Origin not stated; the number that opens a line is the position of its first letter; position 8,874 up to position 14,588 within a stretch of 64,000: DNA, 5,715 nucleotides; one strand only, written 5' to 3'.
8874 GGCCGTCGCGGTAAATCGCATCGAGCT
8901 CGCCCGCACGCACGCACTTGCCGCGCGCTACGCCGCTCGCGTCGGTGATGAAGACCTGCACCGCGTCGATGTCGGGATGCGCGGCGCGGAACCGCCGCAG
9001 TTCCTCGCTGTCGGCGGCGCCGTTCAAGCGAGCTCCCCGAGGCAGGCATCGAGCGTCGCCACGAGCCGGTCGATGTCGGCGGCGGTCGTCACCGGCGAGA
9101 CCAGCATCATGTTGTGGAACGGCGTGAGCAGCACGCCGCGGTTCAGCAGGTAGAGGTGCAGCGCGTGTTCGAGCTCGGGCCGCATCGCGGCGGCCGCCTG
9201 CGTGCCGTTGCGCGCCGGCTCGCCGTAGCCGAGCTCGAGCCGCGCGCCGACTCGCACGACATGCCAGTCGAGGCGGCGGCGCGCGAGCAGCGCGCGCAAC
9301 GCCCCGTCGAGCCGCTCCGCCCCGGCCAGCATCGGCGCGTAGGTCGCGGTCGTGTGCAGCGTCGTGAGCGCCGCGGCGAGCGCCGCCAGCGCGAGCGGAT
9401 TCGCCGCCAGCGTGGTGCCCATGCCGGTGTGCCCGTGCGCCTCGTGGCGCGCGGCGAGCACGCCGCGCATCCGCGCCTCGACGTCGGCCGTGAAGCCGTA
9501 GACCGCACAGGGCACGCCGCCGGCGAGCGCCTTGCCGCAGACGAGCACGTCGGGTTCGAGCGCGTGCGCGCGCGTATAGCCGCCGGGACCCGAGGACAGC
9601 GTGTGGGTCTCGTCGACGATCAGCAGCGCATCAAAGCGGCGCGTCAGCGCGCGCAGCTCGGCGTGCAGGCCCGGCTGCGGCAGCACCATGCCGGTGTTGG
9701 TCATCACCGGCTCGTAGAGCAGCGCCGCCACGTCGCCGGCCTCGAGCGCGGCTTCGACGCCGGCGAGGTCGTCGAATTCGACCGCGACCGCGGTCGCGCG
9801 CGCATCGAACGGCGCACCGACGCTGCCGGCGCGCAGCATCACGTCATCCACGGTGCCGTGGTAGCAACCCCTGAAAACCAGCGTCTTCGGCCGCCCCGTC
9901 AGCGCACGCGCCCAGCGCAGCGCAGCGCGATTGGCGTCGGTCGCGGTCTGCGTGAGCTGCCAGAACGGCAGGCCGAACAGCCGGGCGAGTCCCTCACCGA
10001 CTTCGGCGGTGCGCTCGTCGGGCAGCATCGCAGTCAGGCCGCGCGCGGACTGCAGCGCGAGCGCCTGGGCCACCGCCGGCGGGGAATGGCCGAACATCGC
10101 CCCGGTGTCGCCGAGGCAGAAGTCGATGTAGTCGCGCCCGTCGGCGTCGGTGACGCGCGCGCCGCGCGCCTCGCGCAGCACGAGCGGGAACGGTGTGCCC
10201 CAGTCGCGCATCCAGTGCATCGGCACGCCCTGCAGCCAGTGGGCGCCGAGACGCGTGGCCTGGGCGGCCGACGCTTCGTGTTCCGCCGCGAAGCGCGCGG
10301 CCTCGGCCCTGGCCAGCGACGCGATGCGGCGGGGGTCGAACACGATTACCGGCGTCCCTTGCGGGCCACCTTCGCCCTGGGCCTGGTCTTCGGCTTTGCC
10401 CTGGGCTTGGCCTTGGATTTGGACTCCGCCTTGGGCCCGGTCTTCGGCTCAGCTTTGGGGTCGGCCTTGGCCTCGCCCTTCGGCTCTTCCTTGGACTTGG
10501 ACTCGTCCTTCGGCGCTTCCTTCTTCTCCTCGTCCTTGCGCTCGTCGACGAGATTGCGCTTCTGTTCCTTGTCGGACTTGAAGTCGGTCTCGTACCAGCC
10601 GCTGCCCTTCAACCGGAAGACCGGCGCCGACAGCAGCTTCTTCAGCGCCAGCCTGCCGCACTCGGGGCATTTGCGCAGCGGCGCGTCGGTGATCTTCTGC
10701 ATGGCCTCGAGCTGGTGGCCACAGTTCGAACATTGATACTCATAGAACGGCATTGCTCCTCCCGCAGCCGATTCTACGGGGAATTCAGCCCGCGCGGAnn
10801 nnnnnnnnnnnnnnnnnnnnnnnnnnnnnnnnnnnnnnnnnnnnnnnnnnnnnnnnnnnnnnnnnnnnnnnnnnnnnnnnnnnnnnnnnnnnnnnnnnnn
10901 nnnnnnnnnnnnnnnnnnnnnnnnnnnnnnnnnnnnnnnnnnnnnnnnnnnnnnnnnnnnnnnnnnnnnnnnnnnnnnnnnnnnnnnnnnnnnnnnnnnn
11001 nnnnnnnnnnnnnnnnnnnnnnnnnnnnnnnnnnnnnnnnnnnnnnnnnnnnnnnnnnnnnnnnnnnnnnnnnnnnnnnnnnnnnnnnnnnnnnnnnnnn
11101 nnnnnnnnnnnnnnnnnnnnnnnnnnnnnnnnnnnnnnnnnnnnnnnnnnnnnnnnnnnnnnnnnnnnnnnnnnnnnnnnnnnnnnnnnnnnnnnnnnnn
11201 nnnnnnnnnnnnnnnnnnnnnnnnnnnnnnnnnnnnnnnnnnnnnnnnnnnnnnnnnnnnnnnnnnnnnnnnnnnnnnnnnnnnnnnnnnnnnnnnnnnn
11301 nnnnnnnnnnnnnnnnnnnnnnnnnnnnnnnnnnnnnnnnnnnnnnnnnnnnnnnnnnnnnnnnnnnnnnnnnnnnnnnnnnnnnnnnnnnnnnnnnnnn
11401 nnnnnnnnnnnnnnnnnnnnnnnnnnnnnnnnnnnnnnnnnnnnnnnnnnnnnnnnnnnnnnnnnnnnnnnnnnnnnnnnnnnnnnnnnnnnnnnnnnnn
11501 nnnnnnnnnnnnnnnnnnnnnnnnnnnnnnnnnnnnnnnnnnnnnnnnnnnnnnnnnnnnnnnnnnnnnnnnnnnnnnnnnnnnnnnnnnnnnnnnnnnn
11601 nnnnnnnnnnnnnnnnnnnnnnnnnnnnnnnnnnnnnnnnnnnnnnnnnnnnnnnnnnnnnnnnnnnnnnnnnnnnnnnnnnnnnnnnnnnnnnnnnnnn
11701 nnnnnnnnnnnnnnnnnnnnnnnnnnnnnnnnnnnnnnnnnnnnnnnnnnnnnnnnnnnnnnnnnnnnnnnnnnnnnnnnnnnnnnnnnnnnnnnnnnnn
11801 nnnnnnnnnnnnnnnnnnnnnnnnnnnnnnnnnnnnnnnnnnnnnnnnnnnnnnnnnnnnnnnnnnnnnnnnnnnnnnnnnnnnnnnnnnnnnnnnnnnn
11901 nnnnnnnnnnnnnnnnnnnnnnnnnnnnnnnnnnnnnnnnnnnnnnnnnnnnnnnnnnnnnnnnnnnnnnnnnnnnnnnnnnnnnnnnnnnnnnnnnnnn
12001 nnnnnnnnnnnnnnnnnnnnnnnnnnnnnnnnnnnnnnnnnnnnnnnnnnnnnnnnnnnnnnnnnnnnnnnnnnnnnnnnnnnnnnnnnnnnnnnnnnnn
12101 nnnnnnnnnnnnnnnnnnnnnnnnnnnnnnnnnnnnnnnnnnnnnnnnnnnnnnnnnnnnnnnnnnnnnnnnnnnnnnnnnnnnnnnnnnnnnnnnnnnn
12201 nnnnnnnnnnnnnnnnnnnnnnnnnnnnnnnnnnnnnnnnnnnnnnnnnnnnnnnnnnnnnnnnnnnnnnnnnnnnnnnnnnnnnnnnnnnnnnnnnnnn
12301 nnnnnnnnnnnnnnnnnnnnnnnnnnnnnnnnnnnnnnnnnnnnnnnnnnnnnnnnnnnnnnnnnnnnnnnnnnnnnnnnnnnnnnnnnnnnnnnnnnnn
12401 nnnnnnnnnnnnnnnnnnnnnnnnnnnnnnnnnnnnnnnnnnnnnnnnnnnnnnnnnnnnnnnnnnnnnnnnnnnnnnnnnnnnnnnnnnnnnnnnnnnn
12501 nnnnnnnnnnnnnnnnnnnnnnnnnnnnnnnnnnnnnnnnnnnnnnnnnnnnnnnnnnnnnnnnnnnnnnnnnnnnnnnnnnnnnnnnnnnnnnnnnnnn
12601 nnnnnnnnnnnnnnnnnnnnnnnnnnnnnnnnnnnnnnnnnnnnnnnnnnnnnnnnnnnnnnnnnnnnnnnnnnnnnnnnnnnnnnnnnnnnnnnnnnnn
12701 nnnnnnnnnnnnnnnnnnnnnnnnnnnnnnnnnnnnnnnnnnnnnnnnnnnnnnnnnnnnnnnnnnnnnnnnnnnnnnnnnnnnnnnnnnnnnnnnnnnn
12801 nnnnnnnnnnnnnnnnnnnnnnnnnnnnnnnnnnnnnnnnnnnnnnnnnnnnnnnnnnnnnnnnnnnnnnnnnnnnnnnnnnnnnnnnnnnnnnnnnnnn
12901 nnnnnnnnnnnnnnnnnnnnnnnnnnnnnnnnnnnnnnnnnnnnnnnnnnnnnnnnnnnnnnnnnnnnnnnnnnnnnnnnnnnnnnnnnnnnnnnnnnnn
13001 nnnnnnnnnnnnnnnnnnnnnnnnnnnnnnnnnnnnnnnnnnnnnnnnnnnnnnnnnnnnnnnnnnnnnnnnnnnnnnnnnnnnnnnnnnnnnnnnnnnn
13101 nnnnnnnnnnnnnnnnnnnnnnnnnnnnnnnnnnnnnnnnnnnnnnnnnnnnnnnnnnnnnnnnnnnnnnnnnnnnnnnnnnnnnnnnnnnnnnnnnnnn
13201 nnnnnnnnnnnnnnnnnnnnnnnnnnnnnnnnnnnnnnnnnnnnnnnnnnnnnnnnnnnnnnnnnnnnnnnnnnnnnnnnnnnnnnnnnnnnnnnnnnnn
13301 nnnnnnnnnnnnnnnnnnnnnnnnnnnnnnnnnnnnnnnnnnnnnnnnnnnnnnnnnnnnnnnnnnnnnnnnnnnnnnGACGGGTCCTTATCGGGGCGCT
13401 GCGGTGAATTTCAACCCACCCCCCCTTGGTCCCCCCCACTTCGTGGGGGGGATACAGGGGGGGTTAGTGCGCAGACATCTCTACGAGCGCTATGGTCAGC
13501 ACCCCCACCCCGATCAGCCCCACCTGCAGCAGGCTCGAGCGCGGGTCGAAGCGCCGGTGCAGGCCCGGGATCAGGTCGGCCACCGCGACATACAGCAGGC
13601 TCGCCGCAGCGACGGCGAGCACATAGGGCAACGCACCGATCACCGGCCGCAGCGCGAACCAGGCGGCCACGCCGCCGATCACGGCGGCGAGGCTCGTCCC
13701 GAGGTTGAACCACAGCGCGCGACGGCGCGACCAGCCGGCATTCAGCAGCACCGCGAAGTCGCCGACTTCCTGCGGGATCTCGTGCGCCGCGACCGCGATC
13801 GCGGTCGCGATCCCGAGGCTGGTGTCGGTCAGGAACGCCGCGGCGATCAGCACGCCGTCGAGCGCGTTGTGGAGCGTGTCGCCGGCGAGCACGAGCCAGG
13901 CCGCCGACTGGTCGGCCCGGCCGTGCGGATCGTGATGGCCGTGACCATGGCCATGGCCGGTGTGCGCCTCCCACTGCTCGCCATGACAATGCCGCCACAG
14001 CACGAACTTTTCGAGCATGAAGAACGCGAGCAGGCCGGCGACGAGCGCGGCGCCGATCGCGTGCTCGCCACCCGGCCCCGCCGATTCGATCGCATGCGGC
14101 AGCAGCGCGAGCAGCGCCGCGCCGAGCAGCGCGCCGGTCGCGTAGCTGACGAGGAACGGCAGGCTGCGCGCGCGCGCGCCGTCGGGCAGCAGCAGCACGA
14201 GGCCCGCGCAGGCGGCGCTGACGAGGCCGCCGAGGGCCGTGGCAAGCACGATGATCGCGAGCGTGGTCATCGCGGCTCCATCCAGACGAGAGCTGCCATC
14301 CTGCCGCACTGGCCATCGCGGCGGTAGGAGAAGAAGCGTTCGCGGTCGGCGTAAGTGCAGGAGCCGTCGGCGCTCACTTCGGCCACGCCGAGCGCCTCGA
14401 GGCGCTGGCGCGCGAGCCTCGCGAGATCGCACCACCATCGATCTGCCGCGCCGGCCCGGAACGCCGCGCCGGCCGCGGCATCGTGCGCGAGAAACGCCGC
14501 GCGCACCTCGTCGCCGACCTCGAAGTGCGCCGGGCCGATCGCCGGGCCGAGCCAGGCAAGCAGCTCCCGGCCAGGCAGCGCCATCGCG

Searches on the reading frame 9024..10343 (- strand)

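Call 48: search_protein_families(library=pfam, proteins=[window:9024-10343:-], max_evalue=0.00001)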
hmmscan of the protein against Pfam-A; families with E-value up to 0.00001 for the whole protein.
window:9024-10343:- (439 aa): 1 family
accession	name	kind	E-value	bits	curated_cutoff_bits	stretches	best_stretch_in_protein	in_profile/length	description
PF00202.27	Aminotran_3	-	1.3e-42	146.4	30.5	1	48-434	5-402/403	Aminotransferase class-III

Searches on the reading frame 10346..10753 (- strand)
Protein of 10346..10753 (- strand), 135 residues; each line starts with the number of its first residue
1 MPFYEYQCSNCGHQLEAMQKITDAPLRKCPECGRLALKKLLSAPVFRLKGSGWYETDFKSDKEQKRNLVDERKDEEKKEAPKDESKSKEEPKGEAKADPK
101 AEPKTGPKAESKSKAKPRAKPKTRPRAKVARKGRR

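Call 48: search_protein_families(library=pfam, proteins=[window:10346-10753:-], max_evalue=0.00001)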
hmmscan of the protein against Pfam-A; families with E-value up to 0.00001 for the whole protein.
window:10346-10753:- (135 aa): 1 family
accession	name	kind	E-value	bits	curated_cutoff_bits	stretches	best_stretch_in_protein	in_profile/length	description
PF09723.15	Zn_ribbon_8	-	4.3e-17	62.3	34.4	1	1-40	1-40/41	Zinc ribbon domain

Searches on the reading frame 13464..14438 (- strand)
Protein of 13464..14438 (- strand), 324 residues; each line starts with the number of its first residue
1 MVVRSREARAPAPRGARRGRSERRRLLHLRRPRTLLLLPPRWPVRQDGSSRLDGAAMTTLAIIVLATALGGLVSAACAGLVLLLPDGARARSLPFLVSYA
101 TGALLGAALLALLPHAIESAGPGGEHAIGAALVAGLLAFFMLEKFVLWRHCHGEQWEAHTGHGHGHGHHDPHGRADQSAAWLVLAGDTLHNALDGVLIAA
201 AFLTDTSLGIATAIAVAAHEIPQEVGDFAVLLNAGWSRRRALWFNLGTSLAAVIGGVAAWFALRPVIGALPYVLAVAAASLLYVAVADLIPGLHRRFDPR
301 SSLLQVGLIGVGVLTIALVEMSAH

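Call 48: search_protein_families(library=pfam, proteins=[window:13464-14438:-], max_evalue=0.00001)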
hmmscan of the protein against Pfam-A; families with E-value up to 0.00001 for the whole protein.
window:13464-14438:- (324 aa): 1 family
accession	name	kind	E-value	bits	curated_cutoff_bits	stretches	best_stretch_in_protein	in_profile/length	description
PF02535.28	Zip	-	3.7e-33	115.5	35.1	1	62-319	9-322/323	ZIP Zinc transporter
